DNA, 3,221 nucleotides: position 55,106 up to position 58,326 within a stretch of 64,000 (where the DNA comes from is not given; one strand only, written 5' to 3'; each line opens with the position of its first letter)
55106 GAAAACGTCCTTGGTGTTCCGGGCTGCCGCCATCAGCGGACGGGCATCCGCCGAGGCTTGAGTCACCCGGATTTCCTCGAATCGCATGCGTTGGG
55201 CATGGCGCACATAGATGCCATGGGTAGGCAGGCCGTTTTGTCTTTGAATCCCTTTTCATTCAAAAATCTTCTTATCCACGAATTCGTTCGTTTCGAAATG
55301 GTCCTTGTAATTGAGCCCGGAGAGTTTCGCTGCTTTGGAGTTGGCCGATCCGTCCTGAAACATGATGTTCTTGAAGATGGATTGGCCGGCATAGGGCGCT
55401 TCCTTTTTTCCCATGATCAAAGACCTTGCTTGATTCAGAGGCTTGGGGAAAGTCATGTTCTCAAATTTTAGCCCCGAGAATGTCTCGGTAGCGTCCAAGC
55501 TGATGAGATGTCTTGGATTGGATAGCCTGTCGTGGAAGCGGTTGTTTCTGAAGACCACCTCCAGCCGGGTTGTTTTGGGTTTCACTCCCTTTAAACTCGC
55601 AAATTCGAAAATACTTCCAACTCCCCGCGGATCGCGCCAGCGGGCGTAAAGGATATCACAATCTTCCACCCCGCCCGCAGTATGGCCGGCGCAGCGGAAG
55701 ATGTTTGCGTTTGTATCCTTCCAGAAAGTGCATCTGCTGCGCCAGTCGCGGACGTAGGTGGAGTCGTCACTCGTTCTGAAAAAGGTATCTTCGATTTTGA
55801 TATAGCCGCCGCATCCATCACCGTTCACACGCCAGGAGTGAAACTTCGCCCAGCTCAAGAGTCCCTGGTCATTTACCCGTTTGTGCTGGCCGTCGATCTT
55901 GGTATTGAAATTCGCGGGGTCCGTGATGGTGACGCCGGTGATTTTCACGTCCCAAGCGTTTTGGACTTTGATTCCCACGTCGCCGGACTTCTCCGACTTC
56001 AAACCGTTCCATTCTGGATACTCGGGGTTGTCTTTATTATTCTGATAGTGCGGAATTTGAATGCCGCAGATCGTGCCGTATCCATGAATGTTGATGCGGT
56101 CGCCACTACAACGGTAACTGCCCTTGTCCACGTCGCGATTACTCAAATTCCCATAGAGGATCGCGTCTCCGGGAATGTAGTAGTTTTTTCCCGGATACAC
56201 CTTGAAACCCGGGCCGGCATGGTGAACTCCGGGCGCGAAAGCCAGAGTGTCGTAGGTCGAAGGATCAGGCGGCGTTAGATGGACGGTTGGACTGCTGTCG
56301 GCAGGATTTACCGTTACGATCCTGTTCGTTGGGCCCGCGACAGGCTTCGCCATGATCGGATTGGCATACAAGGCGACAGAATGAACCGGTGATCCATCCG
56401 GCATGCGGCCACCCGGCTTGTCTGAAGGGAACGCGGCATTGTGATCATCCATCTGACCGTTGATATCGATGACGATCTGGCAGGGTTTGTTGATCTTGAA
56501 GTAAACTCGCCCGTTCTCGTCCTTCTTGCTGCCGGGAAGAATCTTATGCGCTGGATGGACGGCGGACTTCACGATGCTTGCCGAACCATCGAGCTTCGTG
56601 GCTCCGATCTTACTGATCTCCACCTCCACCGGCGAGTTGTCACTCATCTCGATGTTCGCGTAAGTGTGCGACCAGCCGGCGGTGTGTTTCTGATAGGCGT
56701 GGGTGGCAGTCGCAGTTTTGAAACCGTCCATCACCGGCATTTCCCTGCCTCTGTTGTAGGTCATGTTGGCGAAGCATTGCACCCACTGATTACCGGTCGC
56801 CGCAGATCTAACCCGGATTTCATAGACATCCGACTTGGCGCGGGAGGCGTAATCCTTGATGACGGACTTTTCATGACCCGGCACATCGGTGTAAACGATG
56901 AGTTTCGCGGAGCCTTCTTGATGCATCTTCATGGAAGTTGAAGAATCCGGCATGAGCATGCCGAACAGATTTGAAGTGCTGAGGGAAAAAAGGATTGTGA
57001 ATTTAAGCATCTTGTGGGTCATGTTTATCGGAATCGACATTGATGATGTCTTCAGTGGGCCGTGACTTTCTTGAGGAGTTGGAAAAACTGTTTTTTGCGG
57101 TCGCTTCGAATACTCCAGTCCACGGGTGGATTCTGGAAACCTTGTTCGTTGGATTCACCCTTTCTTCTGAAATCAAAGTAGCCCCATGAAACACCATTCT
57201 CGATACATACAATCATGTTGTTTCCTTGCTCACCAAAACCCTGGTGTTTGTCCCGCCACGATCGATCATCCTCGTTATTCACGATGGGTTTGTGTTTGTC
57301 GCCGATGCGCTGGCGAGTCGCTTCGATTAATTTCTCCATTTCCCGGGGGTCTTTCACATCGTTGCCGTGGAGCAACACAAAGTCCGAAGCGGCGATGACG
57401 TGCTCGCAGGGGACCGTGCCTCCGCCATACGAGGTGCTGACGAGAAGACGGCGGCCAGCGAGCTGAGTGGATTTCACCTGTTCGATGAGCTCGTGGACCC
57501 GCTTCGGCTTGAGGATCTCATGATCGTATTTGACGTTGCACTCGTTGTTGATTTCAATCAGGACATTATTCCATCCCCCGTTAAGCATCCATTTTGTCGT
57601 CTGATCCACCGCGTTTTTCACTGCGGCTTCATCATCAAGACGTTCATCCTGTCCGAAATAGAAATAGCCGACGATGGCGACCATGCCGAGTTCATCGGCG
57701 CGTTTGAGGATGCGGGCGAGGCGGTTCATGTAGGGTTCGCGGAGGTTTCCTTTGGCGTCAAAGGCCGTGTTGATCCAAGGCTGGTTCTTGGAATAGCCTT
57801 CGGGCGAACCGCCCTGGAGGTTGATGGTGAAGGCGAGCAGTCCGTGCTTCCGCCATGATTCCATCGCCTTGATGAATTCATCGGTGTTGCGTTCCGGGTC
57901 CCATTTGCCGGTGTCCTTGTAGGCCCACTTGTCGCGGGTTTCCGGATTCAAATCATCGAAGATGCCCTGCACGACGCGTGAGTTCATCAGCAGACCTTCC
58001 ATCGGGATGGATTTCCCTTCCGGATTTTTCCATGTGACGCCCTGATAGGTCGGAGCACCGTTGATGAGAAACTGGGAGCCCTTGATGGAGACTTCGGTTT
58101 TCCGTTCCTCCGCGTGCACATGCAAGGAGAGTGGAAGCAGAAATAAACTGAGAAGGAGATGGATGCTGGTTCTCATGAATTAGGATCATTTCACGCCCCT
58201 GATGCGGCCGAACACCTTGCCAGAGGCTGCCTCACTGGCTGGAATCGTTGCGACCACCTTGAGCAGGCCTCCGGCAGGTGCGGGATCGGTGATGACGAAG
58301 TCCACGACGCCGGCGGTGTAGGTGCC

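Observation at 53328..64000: Tandem array of at least four paralogous GH28/GH49-like beta-helix enzymes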

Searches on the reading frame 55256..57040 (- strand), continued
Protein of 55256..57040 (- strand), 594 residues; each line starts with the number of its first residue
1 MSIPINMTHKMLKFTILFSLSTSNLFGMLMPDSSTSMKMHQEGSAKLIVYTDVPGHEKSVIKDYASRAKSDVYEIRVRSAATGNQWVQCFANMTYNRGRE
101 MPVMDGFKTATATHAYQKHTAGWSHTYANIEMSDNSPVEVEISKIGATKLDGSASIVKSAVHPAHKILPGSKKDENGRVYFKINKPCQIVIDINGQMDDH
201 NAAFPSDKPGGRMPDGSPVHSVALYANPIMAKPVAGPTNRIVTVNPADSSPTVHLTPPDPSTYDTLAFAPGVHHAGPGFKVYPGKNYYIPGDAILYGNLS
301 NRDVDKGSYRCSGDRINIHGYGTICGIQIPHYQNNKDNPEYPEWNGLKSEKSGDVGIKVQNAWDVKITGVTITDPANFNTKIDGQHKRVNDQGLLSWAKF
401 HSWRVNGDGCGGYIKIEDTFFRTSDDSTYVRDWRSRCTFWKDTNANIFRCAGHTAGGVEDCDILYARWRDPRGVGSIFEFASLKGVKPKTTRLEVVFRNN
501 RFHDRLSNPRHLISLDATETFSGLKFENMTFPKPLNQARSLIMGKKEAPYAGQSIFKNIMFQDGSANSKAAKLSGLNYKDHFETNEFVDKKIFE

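Call 35: search_protein_families(library=pfam, alignment_id=A1, max_evalue=10)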
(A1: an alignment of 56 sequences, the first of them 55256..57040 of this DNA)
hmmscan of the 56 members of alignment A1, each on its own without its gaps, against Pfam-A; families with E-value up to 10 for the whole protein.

A. member 1, window:55256-57040:- (594 aa): 0 families

B. families by the number of members that match (of 56 scanned): 20 families
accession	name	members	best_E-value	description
PF18962.6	Por_Secre_tail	9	3.8e-14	Secretion system C-terminal sorting domain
PF00295.23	Glyco_hydro_28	8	3.5e-07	Glycosyl hydrolases family 28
PF03944.20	Endotoxin_C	6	0.0089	delta endotoxin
PF17433.7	Glyco_hydro_49N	4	0.0023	Glycosyl hydrolase family 49 N-terminal Ig-like domain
PF18998.6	Flg_new_2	2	3.5e-14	Divergent InlB B-repeat domain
PF13585.12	CHU_C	2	0.02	CHU_C Type IX secretion signal domain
PF11589.14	DUF3244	2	0.083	Domain of unknown function (DUF3244)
PF21992.2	DUF6927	2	0.18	Domain of unknown function (DUF6927)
PF25788.1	Ig_Rha78A_N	2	0.21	Rha78A-like, N-terminal immunoglobulin domain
PF09479.16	Flg_new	1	0.00062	Listeria-Bacteroides repeat domain (List_Bact_rpt)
PF20073.4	DUF6469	1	0.0038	Domain of unknown function (DUF6469)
PF16967.11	TcfC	1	0.004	E-set like domain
PF13115.11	YtkA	1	0.0095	YtkA-like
PF10099.14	RskA_C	1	0.018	Anti-sigma-K factor rskA, C-terminal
PF04151.21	PPC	1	0.08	Bacterial pre-peptidase C-terminal domain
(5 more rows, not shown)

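Call 37: find_homologous_proteins(query=A1, max_evalue=0.001)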
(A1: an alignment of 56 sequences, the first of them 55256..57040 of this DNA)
Query A1 (56 sequences) (594 aa, profile of the alignment): 133 proteins with E <= 0.001 among 5742 candidates; the best 120 are listed.
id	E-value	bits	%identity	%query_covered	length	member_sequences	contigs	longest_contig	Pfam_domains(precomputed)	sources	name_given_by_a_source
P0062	1.8e-252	857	37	96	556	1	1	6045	-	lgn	-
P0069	2.1e-249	847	36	93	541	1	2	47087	-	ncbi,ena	-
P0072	2.0e-247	841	36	92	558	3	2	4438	PF00295.24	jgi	jgi:hypothetical protein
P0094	1.4e-246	838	35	90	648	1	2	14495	PF18962.8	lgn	-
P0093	4.2e-245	833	36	92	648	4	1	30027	PF18962.8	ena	-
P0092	9.3e-244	828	36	98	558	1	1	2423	PF00295.24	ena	-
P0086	2.0e-241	821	34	89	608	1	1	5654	PF00295.24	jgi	jgi:hypothetical protein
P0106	1.3e-239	815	34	91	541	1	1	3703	-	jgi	-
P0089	2.3e-237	807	36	92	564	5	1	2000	PF00295.24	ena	-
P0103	4.2e-237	806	34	92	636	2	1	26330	PF18962.8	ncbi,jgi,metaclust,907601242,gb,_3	metaclust:\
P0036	1.6e-236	805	40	98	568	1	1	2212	-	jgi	jgi:hypothetical protein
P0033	5.0e-236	803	41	93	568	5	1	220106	-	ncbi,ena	-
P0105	3.0e-235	800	34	89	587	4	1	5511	-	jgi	-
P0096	5.7e-235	799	36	89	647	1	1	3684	PF18962.8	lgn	-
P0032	7.7e-233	792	42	97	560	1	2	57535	-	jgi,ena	-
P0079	1.7e-227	775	36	98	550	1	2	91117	-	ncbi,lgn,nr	ncbi:MAG: hypothetical protein K9H49_06660 [Bacteroidales bacterium]|nr:hypothetical protein [Bacter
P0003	8.7e-217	739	82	99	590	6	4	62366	-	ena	-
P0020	6.0e-212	723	43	99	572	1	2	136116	-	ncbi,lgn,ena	-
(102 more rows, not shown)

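Call 47: search_protein_families(library=pfam, proteins=[L041:616-2817:+, L073:3601-7122:+, L031:6440-7939:+, L014:3044-5485:+, L073:14863-15732:+, L012:14975-16735:-, L019:4089-5843:+, L018:5088-6086:+, L020:31-1167:+, L029:13608-15104:+], max_evalue=0.01)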
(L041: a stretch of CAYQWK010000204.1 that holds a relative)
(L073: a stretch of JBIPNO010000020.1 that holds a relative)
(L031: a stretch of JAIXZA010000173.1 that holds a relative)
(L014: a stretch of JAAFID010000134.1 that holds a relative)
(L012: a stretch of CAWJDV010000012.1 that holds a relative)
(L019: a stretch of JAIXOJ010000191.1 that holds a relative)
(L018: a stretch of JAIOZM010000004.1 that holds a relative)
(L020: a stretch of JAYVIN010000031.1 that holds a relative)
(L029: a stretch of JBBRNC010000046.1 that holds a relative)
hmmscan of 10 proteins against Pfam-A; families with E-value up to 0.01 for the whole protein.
L041:616-2817:+ (733 aa): 1 family
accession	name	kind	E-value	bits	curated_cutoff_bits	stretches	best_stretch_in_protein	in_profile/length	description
PF02838.20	Glyco_hydro_20b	-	0.00014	23.1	26.1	1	36-99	34-100/124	Glycosyl hydrolase family 20, domain 2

L073:3601-7122:+ (1173 aa): 0 families

L031:6440-7939:+ (499 aa): 2 families
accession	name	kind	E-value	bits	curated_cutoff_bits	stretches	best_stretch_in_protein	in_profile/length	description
PF03629.24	SASA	-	8e-21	75.1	24.8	2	293-389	119-221/226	Carbohydrate esterase, sialic acid-specific acetylesterase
PF17936.7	Big_6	-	0.0032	18.1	27.6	0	41-87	17-65/83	Bacterial Ig domain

L014:3044-5485:+ (813 aa): 3 families
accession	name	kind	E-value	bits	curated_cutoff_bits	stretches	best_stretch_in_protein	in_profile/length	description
PF18998.6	Flg_new_2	-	1.1e-14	54.6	23.6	1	508-576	1-72/73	Divergent InlB B-repeat domain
PF16116.10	DUF4832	-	4.3e-12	46.7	29.2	1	292-450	61-203/216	Domain of unknown function (DUF4832)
PF16173.10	DUF4874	-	0.0059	16.7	30.1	0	47-200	1-139/159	Domain of unknown function (DUF4874)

L073:14863-15732:+ (289 aa): 1 family
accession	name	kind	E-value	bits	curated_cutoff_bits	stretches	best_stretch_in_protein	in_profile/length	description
PF00722.28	Glyco_hydro_16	-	2.1e-18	66.8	22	1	94-281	8-174/175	Glycosyl hydrolases family 16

L012:14975-16735:- (586 aa): 1 family
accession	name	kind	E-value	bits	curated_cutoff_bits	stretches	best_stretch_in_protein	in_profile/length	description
PF02449.21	Glyco_hydro_42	-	5.4e-05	23.1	21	1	147-202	33-85/376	Beta-galactosidase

L019:4089-5843:+ (584 aa): 0 families

L018:5088-6086:+ (332 aa): 1 family
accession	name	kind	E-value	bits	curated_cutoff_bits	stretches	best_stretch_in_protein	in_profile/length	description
PF04616.20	Glyco_hydro_43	-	1.3e-39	136.7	32.2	1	45-324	7-288/288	Glycosyl hydrolases family 43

L020:31-1167:+ (378 aa): 1 family
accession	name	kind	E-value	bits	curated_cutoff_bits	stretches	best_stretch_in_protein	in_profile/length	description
PF00150.24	Cellulase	-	9.3e-05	22.5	23.5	1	92-234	17-154/272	Cellulase (glycosyl hydrolase family 5)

L029:13608-15104:+ (498 aa): 5 families
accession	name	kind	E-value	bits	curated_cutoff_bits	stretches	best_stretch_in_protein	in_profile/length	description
PF00884.28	Sulfatase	-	1.7e-40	139.7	25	1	43-319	1-301/301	Sulfatase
PF16347.10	SGSH_C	-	1.4e-17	64.7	29.3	2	275-368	8-109/154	N-sulphoglucosamine sulphohydrolase, C-terminal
PF01663.27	Phosphodiest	-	0.00023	21.3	23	1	232-273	184-225/342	Type I phosphodiesterase / nucleotide pyrophosphatase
PF02995.22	DUF229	-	0.0016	17.7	25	1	235-294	309-343/496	Protein of unknown function (DUF229)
PF14707.11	Sulfatase_C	-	0.0078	17.2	30.9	0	412-450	53-92/127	C-terminal region of aryl-sulfatase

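Call 48: search_protein_representatives(alignment_id=A1)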
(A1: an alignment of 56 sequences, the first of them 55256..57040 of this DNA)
Query: 56 sequences, 551 profile positions. Proteins with E-value up to 0.001 (for the whole library): 2799; up to 1e-10: 1581; up to 1e-30: 284. The best 150 are listed.
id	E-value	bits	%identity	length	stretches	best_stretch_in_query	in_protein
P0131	1.0e-227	773.8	-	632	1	16-550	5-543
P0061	1.8e-227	773.0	-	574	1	6-550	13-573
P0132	6.6e-220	748.0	-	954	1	9-550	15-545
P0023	2.8e-210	716.2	-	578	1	7-549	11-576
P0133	1.3e-209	714.0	-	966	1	13-550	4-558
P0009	1.1e-206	704.4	-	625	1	27-551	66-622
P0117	1.2e-204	697.7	-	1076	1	6-550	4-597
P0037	6.9e-204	695.2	-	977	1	8-550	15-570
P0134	1.2e-202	691.1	-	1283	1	13-550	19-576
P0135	2.7e-202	689.9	-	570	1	8-551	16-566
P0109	3.9e-202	689.4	-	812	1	11-550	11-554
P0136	3.6e-201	686.2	-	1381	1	5-550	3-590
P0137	3.8e-201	686.1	-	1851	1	10-550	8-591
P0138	3.0e-200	683.2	-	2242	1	35-550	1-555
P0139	4.6e-200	682.5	-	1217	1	19-551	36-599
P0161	6.1e-132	457.7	-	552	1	11-551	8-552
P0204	1.6e-99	350.7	-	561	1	41-543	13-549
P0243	4.6e-82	293.0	-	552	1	33-541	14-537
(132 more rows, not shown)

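Call 50: list_cluster_members(proteins=[L045:7932-9488:+, L065:7935-10874:+, L040:4530-6089:+, L041:2814-4394:+, P0079, P0020, P0033, P0243, P0161, P0204])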
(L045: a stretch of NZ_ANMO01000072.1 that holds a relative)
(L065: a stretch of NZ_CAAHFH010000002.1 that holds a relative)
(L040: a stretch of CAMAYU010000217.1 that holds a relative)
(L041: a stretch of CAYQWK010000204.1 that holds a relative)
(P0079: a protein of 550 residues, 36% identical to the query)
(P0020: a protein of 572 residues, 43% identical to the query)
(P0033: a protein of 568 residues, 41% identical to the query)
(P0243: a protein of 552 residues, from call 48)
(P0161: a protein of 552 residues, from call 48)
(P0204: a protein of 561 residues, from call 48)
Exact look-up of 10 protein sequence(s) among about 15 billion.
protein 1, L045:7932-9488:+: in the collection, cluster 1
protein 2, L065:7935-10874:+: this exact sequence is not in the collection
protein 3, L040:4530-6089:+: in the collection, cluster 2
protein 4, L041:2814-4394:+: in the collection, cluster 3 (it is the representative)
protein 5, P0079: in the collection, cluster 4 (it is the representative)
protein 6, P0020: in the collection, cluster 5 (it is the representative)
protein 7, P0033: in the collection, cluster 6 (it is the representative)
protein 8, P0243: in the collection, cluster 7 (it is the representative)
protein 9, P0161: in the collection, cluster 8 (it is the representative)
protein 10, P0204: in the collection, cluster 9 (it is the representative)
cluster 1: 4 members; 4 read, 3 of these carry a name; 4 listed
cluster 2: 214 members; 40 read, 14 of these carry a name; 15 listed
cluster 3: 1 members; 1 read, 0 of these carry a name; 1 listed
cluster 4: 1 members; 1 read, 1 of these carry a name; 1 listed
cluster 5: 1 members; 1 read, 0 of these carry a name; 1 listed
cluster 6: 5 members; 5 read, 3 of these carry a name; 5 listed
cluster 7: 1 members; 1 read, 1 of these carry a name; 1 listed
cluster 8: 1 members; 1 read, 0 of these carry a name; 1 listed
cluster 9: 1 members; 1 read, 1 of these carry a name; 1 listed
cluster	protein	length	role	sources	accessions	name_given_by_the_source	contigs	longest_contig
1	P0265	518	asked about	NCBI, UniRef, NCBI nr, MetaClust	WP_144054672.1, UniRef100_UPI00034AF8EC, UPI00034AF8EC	glycoside hydrolase family protein [Rhodopirellula europaea] | endo-polygalacturonase n=1 Tax=Rhodopirellula europaea TaxID=1263866 RepID=UPI00034AF8EC | endo-polygalacturonase [Rhodopirellula europaea]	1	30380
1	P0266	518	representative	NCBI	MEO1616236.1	MAG: endo-polygalacturonase [Planctomycetota bacterium]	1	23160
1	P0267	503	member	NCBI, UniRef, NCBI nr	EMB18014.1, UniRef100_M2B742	endo-polygalacturonase [Rhodopirellula europaea 6C] | Endo-polygalacturonase n=1 Tax=Rhodopirellula europaea 6C TaxID=1263867 RepID=M2B742_9BACT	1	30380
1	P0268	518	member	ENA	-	-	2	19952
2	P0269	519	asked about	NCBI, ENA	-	-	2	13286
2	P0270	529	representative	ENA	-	-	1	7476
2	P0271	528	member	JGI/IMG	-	hypothetical protein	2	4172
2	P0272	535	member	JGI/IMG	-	hypothetical protein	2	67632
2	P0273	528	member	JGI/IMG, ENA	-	hypothetical protein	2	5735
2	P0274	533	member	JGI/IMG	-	hypothetical protein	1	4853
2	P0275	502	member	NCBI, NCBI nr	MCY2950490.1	MAG: endo-polygalacturonase [Planctomycetota bacterium] | endo-polygalacturonase [Planctomycetota bacterium]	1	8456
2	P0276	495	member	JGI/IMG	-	hypothetical protein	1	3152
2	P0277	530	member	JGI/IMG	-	hypothetical protein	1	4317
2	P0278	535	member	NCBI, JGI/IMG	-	hypothetical protein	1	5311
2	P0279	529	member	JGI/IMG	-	hypothetical protein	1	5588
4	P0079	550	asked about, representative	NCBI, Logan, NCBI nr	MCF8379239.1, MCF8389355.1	MAG: hypothetical protein K9H49_06660 [Bacteroidales bacterium] | hypothetical protein [Bacteroidales bacterium]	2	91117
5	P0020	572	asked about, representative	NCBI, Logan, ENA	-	-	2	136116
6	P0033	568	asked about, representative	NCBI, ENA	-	-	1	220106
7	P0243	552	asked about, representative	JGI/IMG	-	hypothetical protein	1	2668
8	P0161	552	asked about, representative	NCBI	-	-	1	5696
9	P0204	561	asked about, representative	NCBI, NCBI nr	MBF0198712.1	MAG: hypothetical protein HQL32_13430 [Planctomycetes bacterium] | hypothetical protein [Planctomycetota bacterium]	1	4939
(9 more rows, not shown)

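Call 60: find_encoding_contigs(protein=P0003, flank=10000, max_places=3)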
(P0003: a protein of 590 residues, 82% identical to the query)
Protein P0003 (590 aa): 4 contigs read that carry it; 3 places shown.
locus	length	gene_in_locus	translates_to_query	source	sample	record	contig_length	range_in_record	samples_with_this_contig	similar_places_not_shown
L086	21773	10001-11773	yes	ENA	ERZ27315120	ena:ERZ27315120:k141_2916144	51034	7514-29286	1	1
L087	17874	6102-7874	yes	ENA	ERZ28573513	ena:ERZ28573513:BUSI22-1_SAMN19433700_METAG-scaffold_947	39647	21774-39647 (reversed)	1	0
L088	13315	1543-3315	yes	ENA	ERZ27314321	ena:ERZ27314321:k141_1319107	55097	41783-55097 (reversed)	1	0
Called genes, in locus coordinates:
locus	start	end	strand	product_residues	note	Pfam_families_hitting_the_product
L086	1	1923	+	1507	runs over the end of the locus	PF00801:PKD (faint), PF19190:BACON_2, PF18911:PKD_4 (faint), PF17963:Big_9 (weak), PF22352:K319L-like_PKD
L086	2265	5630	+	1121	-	-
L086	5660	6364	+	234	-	-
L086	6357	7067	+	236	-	-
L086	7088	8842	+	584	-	-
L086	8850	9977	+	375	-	-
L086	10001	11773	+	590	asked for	-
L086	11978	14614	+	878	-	PF12951:PATR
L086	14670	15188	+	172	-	PF04542:Sigma70_r2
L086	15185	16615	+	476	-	PF04773:FecR (weak), PF24517:CBM96 (weak)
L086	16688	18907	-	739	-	-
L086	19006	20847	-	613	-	PF13522:GATase_6, PF13537:GATase_7, PF01380:SIS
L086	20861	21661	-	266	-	PF25084:LbH_EIF2B, PF25087:GMPPB_C, PF00132:Hexapep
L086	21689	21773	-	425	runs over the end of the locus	PF02878:PGM_PMM_I, PF02879:PGM_PMM_II, PF02880:PGM_PMM_III, PF00408:PGM_PMM_IV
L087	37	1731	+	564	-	-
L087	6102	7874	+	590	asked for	-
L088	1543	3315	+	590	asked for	-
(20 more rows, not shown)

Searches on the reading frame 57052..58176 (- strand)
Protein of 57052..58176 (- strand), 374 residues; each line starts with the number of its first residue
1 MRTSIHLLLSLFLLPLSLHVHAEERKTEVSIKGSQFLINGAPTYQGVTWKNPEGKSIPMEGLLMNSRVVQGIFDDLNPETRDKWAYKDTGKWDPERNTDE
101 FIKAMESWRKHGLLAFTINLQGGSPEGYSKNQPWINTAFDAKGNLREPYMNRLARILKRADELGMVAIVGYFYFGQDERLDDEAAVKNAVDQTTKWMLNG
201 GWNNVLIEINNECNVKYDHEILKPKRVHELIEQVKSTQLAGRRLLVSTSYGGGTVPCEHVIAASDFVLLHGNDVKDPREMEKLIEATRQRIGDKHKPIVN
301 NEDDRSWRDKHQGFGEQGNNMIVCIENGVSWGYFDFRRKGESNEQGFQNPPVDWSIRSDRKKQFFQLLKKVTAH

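Call 3: search_protein_families(library=pfam, proteins=[window:57052-58176:-], max_evalue=0.1)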
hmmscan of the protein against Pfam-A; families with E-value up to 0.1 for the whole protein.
window:57052-58176:- (374 aa): 0 families

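Call 6: search_protein_families(library=ncbifam, proteins=[window:57052-58176:-], max_evalue=0.1)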
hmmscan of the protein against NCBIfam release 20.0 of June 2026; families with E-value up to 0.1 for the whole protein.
window:57052-58176:- (374 aa): 0 families

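Call 55: search_solved_structures(query=window:57052-58176:-, max_evalue=1)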
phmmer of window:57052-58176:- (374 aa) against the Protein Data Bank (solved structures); distinct sequences matched with E-value up to 1: 0.
